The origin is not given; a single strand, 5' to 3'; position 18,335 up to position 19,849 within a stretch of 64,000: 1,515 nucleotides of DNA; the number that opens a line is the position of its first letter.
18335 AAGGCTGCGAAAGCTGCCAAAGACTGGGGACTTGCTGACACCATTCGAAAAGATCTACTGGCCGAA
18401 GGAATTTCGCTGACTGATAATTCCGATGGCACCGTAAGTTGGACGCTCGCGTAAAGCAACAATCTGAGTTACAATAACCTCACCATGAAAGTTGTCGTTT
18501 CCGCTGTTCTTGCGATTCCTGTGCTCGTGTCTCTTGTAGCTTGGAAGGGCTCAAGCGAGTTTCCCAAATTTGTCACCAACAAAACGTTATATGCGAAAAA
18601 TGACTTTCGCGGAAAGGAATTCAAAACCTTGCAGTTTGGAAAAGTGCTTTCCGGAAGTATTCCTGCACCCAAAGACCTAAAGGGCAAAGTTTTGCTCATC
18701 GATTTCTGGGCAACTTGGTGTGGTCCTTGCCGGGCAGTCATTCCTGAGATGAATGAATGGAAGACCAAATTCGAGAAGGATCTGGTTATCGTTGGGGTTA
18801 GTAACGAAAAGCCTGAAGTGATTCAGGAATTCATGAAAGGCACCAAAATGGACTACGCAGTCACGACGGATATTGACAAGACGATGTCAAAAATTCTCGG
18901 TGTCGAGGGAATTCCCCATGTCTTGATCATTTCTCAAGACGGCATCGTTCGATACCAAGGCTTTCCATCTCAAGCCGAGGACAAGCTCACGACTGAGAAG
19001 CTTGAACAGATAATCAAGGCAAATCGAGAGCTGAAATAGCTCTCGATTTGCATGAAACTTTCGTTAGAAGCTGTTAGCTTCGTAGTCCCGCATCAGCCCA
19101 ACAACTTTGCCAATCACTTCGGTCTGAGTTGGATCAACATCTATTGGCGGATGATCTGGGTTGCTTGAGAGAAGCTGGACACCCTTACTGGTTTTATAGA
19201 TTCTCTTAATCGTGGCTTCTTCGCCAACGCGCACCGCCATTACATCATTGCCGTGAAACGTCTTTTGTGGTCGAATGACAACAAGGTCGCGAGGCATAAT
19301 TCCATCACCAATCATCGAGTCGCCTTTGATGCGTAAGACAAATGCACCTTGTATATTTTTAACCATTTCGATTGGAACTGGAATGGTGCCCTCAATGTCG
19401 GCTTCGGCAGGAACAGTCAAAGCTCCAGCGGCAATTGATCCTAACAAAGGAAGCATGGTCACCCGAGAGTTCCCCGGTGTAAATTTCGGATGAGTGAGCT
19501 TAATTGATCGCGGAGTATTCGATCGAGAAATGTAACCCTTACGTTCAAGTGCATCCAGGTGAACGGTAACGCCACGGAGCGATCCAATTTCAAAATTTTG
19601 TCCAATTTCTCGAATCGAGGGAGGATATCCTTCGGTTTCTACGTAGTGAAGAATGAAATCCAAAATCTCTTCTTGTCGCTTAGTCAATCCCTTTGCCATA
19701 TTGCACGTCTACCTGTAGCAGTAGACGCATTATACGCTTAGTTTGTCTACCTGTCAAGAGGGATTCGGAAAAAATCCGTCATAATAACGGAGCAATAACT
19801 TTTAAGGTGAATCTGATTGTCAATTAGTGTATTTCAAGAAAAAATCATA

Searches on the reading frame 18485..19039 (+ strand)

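Call 3: search_protein_families(library=pfam, proteins=[window:18485-19039:+])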
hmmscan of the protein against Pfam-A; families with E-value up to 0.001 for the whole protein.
window:18485-19039:+ (184 aa): 5 families
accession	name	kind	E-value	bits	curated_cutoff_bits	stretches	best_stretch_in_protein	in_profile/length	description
PF00578.27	AhpC-TSA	-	2.1e-18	66.9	26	1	63-157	21-123/124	AhpC/TSA family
PF08534.16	Redoxin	-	1.8e-16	60.7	26.6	1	63-170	24-141/148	Redoxin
PF13905.12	Thioredoxin_8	-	4.4e-15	56.2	27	1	67-155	1-94/94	Thioredoxin-like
PF00085.26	Thioredoxin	-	2.1e-12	47.4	23.5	1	68-109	19-60/103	Thioredoxin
PF13098.12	Thioredoxin_2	-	7.1e-06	26.7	27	1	66-162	4-96/104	Thioredoxin-like domain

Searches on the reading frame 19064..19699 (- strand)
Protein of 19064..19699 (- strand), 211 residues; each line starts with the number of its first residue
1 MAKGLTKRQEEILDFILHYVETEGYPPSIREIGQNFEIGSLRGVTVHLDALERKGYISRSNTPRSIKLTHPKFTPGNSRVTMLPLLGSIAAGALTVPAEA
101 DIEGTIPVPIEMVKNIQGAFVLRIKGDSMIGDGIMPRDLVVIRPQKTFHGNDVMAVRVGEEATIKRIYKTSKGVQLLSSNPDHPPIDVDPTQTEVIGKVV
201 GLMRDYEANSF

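Call 3: search_protein_families(library=pfam, proteins=[window:19064-19699:-])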
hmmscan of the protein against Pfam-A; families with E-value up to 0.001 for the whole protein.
window:19064-19699:- (211 aa): 2 families
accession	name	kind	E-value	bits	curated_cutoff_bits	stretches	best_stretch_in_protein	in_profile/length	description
PF00717.28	Peptidase_S24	-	3.4e-29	101.3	23.3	1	84-200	1-116/116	Peptidase S24-like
PF01726.22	LexA_DNA_bind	-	5.1e-22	77.9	23.7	1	3-62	2-61/65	LexA DNA binding domain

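Call 16: find_related_loci(query=window:19064-19699:-, collection=genome_contigs, flank=1500)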
Query window:19064-19699:- (211 aa) in genome_contigs; peptide patterns used: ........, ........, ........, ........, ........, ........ (x = any residue, [..] = any of these).
599 stretches matched a pattern (row limit reached: there are more); 228 encode a relative of the query (tblastn E <= 1e-3); the best 80 are kept; 80 distinct loci.
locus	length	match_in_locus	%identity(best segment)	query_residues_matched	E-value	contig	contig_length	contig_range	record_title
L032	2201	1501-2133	99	1-211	1e-147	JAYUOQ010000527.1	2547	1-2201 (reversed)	MAG: Armatimonadota bacterium isolate GL103_UP_concoct_32 GL103_UP_concoct_32_526, whole genome shotgun sequence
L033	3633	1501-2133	99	1-211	2e-140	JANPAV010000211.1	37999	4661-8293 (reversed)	MAG: Armatimonadota bacterium isolate VAR_79_metabat_147 VAR_79_k141_691712, whole genome shotgun sequence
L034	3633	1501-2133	91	1-211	3e-129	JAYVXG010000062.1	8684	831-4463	MAG: Armatimonadota bacterium isolate GL85_DN_concoct_207 GL85_DN_concoct_207_61, whole genome shotgun sequence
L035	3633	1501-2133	89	1-211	5e-126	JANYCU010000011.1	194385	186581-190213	MAG: Armatimonadetes bacterium isolate 336R_metabinner_23 336R_k141_411215, whole genome shotgun sequence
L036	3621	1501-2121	86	1-208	3e-118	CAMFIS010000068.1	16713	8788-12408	MAG: uncultured Fimbriimonas sp. isolate SRR9109409_bin.5_metaWRAP_v1.3_MAG genome assembly, contig: ERZ12289983.1510, w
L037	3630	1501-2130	80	1-211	4e-109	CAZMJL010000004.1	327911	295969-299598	MAG TPA_asm: uncultured Fimbriimonas sp. isolate binchicken_co214_142 genome assembly, contig: NODE_7_length_327911_cov_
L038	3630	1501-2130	78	1-211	5e-108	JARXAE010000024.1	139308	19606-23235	MAG: Fimbriimonas sp. isolate D15.bin.35 k141_428271, whole genome shotgun sequence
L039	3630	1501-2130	76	1-211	1e-107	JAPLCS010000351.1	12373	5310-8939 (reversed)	MAG: Fimbriimonadales bacterium isolate LacPavin_0818_WC45_MAG_47_7 LacPavin_0818_WC45_scaffold_1118369, whole genome sh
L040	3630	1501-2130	78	1-211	4e-107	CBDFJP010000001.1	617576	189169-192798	MAG: Fimbriimonas sp. isolate 26f18d6a-2d5f-4ea7-aa06-11080f8a9988 genome assembly, contig: contig_1, whole genome shotg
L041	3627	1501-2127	66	1-211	9e-90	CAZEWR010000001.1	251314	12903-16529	MAG TPA_asm: uncultured Fimbriimonas sp. isolate binchicken_co183_70 genome assembly, contig: NODE_55_length_251314_cov_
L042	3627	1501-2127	65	1-211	3e-87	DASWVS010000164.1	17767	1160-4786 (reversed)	MAG TPA_asm: Fimbriimonas sp. isolate SMAG_U3636 k141_520839, whole genome shotgun sequence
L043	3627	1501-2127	64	1-211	2e-87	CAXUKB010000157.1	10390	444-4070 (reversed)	MAG TPA_asm: uncultured Fimbriimonas sp. isolate private_T1888_metawrap_bin.13 genome assembly, contig: private_T1888_me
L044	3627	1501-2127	64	1-211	5e-87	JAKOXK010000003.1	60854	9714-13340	MAG: Armatimonadota bacterium isolate JPNG_metabat.53 k201_45909, whole genome shotgun sequence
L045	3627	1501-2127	62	1-211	1e-86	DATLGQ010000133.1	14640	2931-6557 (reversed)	MAG TPA_asm: Fimbriimonadaceae bacterium isolate SMAG_U13618 k141_266724, whole genome shotgun sequence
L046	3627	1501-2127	64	1-211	3e-86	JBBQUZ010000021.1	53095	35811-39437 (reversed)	MAG: Fimbriimonadales bacterium isolate Co_metawrap_1960 Cmw_1960_k141_764612_length_53095_cov_10.9974, whole genome sho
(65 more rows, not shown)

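Call 55: search_solved_structures(query=window:19064-19699:-, show_alignments=3)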
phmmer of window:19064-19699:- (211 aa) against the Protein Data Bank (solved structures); distinct sequences matched with E-value up to 0.001: 23.
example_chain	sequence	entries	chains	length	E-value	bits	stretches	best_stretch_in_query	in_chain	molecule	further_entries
3k2z_A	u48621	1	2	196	2.6e-30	108.9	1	5-204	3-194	LexA repressor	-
8s7g_A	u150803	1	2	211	1.9e-26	96.3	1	4-203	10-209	LexA repressor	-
7b5g_A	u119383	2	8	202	4e-23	85.5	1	3-205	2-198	LexA repressor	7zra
7ocj_A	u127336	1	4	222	4.7e-23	85.2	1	3-205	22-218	LexA repressor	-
1jhh_A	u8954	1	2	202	1e-22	84.1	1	3-205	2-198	LEXA REPRESSOR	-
8trg_I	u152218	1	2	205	2.5e-22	82.9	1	3-205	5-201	LexA repressor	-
3jso_A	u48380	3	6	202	2.7e-22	82.7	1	3-205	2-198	LexA repressor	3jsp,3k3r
1jhf_A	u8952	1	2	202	3.3e-22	82.5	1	3-205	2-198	LEXA REPRESSOR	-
8b0v_A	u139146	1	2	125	6.2e-14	55.5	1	83-203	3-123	LexA repressor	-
8gms_A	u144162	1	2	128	1.3e-13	54.4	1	83-205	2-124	LexA repressor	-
1jhc_A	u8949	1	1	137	5.4e-13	52.4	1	83-205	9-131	LEXA REPRESSOR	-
1jhe_A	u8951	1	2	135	1.3e-12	51.2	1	83-205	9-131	LEXA REPRESSOR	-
6a2r_A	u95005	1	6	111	1.7e-11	47.5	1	97-204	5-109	LexA repressor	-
6a2q_A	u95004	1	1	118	1.9e-11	47.4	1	97-204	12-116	LexA repressor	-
6a2s_A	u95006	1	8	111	4.5e-11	46.1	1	97-204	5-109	LexA repressor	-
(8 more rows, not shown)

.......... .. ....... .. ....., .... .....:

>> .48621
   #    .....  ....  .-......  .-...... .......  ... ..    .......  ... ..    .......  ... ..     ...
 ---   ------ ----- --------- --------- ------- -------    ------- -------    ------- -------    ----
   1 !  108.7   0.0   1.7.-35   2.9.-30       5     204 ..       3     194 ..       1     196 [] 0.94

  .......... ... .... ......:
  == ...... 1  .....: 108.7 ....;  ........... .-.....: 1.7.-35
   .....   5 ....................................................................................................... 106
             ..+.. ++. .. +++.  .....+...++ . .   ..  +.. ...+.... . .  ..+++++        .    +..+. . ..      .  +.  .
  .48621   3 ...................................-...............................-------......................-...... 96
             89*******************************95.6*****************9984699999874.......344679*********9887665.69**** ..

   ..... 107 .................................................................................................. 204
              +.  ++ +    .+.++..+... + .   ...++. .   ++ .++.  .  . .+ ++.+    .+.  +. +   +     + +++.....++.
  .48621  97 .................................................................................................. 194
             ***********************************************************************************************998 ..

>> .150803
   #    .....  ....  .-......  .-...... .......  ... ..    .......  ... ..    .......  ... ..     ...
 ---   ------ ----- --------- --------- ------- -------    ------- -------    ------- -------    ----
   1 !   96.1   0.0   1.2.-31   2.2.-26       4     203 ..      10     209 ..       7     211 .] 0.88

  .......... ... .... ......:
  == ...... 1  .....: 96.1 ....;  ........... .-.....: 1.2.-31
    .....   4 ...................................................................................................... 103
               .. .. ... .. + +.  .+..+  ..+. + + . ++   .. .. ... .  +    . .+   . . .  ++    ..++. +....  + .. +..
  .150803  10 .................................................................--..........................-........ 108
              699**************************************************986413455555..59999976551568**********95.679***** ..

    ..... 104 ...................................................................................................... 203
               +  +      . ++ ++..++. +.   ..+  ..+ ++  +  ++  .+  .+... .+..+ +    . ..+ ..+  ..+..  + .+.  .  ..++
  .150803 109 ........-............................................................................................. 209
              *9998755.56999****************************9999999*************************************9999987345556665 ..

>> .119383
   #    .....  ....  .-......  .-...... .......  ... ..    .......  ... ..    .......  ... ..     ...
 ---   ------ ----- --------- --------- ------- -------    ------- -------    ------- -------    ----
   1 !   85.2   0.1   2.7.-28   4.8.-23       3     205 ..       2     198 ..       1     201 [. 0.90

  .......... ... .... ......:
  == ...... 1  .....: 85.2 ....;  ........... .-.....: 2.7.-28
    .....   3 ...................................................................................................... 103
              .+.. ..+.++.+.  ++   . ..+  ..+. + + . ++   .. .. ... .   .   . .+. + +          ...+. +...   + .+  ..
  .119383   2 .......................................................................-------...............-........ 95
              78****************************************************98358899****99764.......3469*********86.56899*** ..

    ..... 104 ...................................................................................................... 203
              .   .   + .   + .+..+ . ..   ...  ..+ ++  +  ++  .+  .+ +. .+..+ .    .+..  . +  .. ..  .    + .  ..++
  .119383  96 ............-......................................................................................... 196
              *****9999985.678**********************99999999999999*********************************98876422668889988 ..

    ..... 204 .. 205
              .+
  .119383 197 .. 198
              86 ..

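Call 60: search_protein_families(library=ncbifam, proteins=[window:19064-19699:-])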
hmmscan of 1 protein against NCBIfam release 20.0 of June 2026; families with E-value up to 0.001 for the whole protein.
window:19064-19699:- (211 aa): 2 families
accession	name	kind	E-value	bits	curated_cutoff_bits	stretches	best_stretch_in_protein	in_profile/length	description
TIGR00498.1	lexA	equivalog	1.2e-53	181.8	110.95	1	3-206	2-202/203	transcriptional repressor LexA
NF007621.2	PRK10276.1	subfamily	2.8e-15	56.3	110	1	96-200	6-111/115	translesion error-prone DNA polymerase V autoproteolytic subunit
